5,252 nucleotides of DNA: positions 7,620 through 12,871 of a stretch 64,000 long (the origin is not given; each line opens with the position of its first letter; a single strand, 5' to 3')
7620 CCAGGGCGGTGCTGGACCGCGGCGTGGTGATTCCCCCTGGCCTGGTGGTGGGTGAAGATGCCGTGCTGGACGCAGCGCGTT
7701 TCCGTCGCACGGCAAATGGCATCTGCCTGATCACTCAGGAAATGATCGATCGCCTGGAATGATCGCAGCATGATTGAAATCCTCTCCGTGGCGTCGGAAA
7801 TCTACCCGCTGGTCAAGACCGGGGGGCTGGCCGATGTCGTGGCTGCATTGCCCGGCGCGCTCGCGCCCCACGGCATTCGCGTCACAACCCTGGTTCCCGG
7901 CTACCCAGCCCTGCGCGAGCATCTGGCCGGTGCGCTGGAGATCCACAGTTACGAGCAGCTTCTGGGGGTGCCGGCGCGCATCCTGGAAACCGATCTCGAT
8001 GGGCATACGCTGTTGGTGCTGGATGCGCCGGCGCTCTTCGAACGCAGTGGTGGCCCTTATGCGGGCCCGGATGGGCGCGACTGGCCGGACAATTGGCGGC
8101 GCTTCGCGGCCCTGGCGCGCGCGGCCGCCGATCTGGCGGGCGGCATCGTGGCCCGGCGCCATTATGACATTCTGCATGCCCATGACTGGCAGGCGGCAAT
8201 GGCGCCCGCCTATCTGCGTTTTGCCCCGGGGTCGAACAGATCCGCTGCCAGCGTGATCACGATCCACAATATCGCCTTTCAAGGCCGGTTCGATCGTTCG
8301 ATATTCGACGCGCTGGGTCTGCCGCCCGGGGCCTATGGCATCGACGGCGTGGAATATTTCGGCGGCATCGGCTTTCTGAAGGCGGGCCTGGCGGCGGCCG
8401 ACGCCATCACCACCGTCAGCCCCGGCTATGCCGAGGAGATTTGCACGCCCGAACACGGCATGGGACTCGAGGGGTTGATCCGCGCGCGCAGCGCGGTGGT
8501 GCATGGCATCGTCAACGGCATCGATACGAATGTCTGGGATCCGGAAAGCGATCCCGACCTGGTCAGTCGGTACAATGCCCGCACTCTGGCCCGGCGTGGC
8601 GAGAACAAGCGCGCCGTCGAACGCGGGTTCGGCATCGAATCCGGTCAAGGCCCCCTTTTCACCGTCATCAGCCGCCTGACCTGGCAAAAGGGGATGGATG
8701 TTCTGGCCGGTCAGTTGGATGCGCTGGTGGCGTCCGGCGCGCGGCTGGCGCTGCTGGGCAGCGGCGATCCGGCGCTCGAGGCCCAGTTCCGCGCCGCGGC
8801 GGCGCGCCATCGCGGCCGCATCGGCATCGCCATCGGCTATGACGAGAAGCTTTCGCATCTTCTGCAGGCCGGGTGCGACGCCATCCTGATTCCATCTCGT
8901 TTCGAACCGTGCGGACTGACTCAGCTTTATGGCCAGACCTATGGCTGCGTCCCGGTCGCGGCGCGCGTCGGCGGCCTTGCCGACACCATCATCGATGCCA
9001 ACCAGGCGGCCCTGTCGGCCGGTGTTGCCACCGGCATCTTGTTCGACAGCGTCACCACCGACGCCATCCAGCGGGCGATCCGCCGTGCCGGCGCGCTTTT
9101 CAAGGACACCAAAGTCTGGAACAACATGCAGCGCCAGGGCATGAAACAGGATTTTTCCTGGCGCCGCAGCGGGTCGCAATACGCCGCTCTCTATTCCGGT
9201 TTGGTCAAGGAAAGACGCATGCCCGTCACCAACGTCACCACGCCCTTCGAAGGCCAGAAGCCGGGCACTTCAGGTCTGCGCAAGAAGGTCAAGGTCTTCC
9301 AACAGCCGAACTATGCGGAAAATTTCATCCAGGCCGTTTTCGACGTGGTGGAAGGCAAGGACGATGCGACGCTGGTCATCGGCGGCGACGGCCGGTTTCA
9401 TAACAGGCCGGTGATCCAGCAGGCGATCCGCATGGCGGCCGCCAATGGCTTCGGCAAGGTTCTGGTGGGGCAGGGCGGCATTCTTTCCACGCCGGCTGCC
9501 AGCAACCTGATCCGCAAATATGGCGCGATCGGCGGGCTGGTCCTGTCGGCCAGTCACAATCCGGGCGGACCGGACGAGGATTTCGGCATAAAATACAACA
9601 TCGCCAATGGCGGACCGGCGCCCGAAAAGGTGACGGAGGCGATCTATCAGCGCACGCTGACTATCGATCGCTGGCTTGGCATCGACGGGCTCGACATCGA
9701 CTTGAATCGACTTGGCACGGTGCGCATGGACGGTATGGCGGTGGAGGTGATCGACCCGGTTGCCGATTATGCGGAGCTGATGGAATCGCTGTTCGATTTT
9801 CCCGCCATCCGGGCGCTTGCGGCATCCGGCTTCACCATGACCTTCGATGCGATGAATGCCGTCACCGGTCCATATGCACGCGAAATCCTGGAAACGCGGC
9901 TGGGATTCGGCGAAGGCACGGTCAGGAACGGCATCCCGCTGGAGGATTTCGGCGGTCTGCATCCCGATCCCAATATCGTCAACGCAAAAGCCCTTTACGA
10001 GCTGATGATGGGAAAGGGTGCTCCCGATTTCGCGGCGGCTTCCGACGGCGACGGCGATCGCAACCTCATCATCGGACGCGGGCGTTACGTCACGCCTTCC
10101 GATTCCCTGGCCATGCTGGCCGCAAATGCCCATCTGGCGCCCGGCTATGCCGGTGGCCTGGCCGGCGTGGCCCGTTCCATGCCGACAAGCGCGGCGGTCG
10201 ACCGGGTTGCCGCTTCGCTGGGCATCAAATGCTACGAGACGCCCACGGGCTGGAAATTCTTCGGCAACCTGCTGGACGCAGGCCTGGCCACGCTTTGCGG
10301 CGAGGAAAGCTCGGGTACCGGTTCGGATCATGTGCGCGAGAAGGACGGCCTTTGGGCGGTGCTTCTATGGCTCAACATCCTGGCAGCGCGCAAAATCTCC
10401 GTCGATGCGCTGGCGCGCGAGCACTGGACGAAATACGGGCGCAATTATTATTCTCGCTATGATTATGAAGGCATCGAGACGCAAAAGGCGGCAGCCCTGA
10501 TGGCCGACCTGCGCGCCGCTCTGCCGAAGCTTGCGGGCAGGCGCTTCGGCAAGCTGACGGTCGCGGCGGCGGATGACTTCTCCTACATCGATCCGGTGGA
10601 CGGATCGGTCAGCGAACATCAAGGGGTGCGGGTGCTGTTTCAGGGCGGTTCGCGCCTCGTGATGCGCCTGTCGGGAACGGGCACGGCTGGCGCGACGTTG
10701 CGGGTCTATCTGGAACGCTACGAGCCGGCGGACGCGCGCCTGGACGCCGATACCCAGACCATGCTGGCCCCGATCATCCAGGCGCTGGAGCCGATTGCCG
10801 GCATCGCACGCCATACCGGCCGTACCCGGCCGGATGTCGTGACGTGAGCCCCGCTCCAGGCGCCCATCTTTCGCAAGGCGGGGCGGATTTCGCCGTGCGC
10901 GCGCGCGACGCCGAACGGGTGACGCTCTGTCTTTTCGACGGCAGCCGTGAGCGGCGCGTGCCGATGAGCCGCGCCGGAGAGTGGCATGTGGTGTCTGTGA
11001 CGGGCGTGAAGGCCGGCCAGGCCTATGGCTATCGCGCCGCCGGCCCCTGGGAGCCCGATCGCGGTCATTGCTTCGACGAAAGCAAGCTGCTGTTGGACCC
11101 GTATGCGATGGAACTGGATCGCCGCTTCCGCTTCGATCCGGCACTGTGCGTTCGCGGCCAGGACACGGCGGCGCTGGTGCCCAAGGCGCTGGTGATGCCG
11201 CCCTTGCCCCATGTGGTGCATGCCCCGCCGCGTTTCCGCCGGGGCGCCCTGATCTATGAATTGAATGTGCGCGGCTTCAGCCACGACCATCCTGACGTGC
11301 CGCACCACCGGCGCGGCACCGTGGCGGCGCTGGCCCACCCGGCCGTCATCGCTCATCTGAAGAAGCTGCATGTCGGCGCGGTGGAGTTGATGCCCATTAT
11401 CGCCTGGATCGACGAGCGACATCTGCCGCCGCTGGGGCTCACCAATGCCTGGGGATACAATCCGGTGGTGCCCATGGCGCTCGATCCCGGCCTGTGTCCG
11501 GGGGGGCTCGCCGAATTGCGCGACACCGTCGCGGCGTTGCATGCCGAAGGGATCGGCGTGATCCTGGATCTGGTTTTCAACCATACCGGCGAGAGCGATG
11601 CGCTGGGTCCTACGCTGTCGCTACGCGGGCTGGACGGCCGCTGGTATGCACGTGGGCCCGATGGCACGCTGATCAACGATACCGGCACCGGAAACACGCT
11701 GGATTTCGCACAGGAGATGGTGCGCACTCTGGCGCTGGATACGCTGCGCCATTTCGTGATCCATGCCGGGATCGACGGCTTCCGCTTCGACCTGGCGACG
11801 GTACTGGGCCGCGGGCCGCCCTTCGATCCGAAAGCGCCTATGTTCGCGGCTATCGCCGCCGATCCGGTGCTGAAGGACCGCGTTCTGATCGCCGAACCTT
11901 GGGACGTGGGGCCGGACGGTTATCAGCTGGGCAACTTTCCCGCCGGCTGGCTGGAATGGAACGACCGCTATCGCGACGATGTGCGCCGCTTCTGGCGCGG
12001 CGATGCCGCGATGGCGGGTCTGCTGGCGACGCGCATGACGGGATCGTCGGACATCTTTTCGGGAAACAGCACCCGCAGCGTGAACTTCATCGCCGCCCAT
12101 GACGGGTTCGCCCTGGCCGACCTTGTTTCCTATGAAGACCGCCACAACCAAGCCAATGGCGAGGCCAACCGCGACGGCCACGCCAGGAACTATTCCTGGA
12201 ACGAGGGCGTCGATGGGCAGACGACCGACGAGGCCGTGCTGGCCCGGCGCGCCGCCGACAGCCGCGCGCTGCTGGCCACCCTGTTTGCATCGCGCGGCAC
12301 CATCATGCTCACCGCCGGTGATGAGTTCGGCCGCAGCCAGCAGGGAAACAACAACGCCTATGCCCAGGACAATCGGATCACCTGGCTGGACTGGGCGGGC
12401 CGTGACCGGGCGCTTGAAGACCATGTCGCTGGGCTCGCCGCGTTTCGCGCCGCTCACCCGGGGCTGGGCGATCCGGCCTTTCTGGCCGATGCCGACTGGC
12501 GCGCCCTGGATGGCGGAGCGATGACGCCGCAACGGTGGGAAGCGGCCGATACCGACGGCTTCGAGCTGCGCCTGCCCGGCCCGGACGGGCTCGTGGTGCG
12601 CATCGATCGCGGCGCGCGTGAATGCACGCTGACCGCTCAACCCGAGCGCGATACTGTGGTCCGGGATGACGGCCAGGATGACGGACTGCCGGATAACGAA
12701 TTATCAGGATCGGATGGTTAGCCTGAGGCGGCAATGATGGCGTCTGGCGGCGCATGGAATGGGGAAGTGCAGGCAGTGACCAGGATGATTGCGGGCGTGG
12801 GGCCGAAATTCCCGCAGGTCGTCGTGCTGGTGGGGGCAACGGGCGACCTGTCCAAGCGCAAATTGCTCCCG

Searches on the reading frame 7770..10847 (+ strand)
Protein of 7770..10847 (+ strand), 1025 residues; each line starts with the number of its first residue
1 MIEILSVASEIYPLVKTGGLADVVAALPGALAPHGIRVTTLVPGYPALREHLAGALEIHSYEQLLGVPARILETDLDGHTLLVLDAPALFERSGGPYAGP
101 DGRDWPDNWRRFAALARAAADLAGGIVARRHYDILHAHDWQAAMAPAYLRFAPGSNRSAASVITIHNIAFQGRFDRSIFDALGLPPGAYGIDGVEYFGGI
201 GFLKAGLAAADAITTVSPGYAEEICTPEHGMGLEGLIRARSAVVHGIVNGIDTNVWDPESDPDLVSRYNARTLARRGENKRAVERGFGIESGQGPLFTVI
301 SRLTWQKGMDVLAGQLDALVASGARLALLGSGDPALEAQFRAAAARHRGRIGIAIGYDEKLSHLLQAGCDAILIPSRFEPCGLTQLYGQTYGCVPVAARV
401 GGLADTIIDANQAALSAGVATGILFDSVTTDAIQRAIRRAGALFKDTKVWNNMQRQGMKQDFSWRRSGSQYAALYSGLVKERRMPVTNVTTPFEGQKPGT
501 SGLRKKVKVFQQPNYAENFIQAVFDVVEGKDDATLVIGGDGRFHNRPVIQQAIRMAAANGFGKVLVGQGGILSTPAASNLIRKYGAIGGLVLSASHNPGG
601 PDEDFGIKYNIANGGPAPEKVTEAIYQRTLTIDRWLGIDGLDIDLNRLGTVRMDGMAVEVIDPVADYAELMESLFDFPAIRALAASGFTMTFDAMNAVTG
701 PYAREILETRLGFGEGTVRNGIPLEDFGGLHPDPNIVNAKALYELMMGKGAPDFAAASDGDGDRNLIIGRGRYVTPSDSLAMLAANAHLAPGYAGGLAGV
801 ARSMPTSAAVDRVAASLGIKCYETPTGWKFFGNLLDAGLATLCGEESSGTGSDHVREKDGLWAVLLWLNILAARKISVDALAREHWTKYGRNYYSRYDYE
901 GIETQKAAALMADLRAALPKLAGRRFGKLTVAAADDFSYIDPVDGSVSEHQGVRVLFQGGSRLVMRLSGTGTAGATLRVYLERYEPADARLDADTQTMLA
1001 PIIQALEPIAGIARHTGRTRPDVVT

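Call 80: search_protein_families(library=pfam, proteins=[window:7770-10847:+], max_evalue=0.001)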
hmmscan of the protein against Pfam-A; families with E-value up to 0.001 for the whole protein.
window:7770-10847:+ (1025 aa): 10 families
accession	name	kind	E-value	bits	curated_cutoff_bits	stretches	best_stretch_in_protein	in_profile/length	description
PF08323.17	Glyco_transf_5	-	4.7e-73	246.3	22.7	1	4-238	2-238/239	Starch synthase catalytic domain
PF24947.1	PGM1_C_vert_fung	-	1.2e-44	152.4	27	1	891-1022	1-138/138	Phosphoglucomutase-1, C-terminal domain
PF02878.22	PGM_PMM_I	-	8.4e-34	116.7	22.5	1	496-632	2-134/138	Phosphoglucomutase/phosphomannomutase, alpha/beta/alpha domain I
PF02880.22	PGM_PMM_III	-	4.1e-26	91.8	20.7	1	777-889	2-115/115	Phosphoglucomutase/phosphomannomutase, alpha/beta/alpha domain III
PF02879.22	PGM_PMM_II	-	4.7e-12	46.8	29.3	1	666-768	2-99/103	Phosphoglucomutase/phosphomannomutase, alpha/beta/alpha domain II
PF00534.26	Glycos_transf_1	-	3.1e-11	43.6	26.4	1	293-440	14-155/172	Glycosyl transferases group 1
PF13692.12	Glyco_trans_1_4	-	1.7e-10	41.7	27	1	295-439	2-138/142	Glycosyl transferases group 1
PF13439.12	Glyco_transf_4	-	1.2e-06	29.1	28.5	1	18-226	2-150/170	Glycosyltransferase Family 4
PF00408.26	PGM_PMM_IV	-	0.00068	20.1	23.1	0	943-988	21-57/68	Phosphoglucomutase/phosphomannomutase, C-terminal domain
PF13579.12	Glyco_trans_4_4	-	0.0008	20.2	29.7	0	18-224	1-142/158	Glycosyl transferase 4-like domain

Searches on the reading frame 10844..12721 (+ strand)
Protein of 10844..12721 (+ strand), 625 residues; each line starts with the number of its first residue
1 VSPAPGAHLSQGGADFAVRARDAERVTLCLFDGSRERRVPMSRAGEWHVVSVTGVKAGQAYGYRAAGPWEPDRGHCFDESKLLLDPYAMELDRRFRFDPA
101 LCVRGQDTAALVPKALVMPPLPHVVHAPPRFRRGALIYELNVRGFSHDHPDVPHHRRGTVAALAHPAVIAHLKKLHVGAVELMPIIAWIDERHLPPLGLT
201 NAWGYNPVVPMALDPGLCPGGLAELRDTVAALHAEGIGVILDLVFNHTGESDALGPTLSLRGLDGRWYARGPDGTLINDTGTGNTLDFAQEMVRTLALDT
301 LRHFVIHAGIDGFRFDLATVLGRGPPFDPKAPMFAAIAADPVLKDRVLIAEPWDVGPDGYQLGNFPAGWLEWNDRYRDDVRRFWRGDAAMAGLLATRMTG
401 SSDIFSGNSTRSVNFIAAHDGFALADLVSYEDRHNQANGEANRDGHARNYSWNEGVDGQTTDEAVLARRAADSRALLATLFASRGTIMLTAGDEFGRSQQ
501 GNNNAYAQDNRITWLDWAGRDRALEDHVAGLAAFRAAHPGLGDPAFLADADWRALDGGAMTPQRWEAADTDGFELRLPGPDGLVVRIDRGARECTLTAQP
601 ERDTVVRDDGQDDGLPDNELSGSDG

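Call 7: search_protein_families(library=pfam, proteins=[window:10844-12721:+])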
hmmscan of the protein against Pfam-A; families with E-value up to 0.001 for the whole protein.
window:10844-12721:+ (625 aa): 2 families
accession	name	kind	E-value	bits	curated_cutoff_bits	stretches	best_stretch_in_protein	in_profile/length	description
PF02922.24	CBM_48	-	3.1e-11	43.9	22.4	1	6-88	3-83/83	Carbohydrate-binding module 48 (Isoamylase N-terminal domain)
PF00128.31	Alpha-amylase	-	7e-08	32.6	22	0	220-251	64-95/446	Alpha amylase, catalytic domain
